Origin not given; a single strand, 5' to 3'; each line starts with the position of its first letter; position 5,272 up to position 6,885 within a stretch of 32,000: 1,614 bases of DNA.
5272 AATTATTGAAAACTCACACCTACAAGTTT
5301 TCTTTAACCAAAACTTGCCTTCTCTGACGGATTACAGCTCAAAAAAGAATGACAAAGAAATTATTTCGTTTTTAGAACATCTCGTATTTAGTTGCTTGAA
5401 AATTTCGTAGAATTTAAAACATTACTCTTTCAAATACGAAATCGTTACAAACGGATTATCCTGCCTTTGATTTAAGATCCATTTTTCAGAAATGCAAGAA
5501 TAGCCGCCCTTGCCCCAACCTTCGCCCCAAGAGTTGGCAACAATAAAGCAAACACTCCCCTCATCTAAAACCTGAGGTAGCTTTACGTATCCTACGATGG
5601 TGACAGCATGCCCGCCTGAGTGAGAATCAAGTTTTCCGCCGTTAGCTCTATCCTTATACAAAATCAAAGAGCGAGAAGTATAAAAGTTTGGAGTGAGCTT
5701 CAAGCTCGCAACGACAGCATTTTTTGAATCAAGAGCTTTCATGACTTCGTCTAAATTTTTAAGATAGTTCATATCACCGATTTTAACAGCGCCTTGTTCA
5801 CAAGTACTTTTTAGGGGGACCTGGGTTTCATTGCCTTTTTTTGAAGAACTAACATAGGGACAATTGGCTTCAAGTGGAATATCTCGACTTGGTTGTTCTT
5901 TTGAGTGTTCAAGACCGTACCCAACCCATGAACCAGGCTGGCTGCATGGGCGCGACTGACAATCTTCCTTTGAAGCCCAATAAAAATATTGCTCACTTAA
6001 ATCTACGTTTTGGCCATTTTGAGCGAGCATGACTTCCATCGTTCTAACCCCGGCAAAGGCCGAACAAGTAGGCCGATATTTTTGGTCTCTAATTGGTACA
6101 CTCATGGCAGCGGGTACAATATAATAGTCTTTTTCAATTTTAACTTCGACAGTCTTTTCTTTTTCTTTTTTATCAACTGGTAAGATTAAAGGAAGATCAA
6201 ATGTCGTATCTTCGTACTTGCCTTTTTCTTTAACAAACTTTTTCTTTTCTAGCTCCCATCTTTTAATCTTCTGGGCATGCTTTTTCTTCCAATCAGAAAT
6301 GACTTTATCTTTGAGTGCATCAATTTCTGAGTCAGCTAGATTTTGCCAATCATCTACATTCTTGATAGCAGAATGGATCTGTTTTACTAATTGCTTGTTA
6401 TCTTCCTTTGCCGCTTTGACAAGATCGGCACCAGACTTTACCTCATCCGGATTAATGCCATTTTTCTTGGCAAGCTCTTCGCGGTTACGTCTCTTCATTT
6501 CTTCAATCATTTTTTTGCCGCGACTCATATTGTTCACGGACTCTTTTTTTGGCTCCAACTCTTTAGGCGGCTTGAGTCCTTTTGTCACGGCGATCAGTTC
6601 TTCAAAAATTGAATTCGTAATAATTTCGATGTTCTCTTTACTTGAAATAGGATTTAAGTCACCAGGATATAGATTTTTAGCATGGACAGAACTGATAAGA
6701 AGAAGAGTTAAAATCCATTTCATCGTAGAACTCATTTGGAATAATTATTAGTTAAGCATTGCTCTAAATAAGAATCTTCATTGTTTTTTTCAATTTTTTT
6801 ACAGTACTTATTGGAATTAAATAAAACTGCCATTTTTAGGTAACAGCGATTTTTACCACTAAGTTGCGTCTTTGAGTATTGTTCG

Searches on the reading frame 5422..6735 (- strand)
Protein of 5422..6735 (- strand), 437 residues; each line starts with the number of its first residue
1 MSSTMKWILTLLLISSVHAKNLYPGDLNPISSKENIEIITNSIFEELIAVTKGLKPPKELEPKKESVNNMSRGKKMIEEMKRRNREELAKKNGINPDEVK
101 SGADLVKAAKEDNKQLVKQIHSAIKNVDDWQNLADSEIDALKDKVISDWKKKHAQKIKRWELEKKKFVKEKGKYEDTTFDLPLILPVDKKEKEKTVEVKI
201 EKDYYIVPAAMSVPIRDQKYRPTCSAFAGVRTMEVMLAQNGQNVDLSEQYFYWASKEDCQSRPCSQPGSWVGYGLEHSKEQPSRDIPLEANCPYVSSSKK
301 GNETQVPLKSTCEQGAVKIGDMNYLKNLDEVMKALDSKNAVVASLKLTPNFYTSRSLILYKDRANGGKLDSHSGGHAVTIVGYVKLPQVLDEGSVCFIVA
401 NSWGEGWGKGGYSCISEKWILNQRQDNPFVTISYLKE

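Call 72: search_protein_families(library=pfam, proteins=[window:5422-6735:-], max_evalue=0.001)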
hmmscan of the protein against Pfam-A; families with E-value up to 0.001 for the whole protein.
window:5422-6735:- (437 aa): 2 families
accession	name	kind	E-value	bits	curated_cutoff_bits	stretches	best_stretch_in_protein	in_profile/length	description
PF00112.29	Peptidase_C1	-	3.7e-17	63.6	20.7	1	214-417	16-204/220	Papain family cysteine protease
PF03051.21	Peptidase_C1_2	-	0.00036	19.9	22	0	375-420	360-402/438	Peptidase C1-like family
